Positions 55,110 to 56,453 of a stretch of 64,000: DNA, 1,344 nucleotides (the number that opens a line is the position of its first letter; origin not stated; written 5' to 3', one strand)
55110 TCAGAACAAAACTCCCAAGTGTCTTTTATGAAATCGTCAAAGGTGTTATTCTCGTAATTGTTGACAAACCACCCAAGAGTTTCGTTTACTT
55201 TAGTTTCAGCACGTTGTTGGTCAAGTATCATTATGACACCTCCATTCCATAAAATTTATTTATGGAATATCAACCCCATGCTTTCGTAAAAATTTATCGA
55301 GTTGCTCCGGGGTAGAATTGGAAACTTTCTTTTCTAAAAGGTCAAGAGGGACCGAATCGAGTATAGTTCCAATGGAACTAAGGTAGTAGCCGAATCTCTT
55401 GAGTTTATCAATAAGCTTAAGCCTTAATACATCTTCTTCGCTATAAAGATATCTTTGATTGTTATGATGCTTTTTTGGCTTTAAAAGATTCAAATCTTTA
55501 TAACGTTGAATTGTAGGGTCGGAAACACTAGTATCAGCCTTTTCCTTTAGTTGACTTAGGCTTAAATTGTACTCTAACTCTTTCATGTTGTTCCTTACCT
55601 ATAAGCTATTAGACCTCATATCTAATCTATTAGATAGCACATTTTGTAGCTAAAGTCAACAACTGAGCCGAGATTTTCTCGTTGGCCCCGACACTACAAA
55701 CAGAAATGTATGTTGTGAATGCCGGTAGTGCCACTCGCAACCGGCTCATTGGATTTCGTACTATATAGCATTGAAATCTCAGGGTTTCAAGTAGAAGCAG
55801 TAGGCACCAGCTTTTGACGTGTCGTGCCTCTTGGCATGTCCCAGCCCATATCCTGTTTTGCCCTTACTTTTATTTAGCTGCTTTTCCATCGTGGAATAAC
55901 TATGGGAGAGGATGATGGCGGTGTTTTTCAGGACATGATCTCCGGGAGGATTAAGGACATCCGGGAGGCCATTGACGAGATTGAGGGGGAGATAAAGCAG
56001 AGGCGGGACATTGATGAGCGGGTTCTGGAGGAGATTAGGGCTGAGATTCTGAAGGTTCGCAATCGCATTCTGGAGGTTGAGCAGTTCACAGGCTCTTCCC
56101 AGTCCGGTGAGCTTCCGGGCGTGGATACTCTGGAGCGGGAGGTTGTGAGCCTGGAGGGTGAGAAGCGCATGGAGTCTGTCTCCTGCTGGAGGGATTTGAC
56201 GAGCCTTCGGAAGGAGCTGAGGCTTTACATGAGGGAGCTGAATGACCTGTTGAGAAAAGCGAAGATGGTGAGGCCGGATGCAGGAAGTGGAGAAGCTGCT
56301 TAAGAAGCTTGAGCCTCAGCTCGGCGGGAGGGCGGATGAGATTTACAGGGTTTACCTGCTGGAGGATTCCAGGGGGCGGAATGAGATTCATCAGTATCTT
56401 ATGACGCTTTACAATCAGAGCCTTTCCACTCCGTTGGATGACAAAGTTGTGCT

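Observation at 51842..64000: Integrated element at a multi-intron tRNA carrying bacterial-type SSB, ArdC-like antirestriction and HerA/VirB4-like ATPase genes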

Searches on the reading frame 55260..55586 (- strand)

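Call 11: search_protein_families(library=pfam, proteins=[window:55260-55586:-], max_evalue=0.01)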
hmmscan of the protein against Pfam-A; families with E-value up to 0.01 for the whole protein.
window:55260-55586:- (108 aa): 1 family
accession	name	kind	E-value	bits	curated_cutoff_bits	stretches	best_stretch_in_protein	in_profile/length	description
PF13411.12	MerR_1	-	3.4e-12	46.7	21.6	1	18-78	9-68/69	MerR HTH family regulatory protein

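Call 32: search_protein_families(library=padloc, proteins=[window:55260-55586:-], max_evalue=0.01)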
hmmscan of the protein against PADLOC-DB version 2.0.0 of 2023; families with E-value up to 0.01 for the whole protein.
window:55260-55586:- (108 aa): 1 family
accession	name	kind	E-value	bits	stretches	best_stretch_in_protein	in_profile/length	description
PDLC04133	mad1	-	6.3e-07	27.6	1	7-57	5-51/60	mads_1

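Call 33: search_protein_families(library=phrogs, proteins=[window:55260-55586:-], max_evalue=0.001)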
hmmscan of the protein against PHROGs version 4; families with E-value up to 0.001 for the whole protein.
window:55260-55586:- (108 aa): 1 family
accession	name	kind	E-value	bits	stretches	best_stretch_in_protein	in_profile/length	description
phrog_11671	-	unknown function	8.3e-06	27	1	21-78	19-76/146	-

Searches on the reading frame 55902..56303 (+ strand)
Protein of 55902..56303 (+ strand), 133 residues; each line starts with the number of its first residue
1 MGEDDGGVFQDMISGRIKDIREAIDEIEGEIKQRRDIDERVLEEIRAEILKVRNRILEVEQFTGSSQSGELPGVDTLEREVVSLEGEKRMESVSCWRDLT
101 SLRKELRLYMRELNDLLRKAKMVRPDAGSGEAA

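Call 11: search_protein_families(library=pfam, proteins=[window:55902-56303:+], max_evalue=0.01)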
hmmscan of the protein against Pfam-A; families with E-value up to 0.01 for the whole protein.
window:55902-56303:+ (133 aa): 1 family
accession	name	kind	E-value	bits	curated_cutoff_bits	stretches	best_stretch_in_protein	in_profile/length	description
PF06705.16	SF-assemblin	-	0.00017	21.5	30.6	1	15-116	34-133/247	SF-assemblin/beta giardin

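Call 32: search_protein_families(library=padloc, proteins=[window:55902-56303:+], max_evalue=0.01)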
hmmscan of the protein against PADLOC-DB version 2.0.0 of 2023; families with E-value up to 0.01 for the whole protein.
window:55902-56303:+ (133 aa): 1 family
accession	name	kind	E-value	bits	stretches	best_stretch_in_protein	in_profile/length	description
PDLC03859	LmuB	-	0.0015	15.8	1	16-113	382-482/611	-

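Call 33: search_protein_families(library=phrogs, proteins=[window:55902-56303:+], max_evalue=0.001)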
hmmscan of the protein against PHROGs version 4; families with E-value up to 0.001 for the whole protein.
window:55902-56303:+ (133 aa): 0 families

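Call 54: search_protein_families(library=pfam, proteins=[window:55902-56303:+], max_evalue=1)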
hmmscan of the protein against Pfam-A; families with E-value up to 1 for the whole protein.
window:55902-56303:+ (133 aa): 2 families
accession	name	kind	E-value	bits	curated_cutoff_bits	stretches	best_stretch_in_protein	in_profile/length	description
PF06705.16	SF-assemblin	-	0.00017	21.5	30.6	1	15-116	34-133/247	SF-assemblin/beta giardin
PF07464.16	ApoLp-III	-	0.038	14.6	36.3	1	14-57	32-75/146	Apolipophorin-III precursor (apoLp-III)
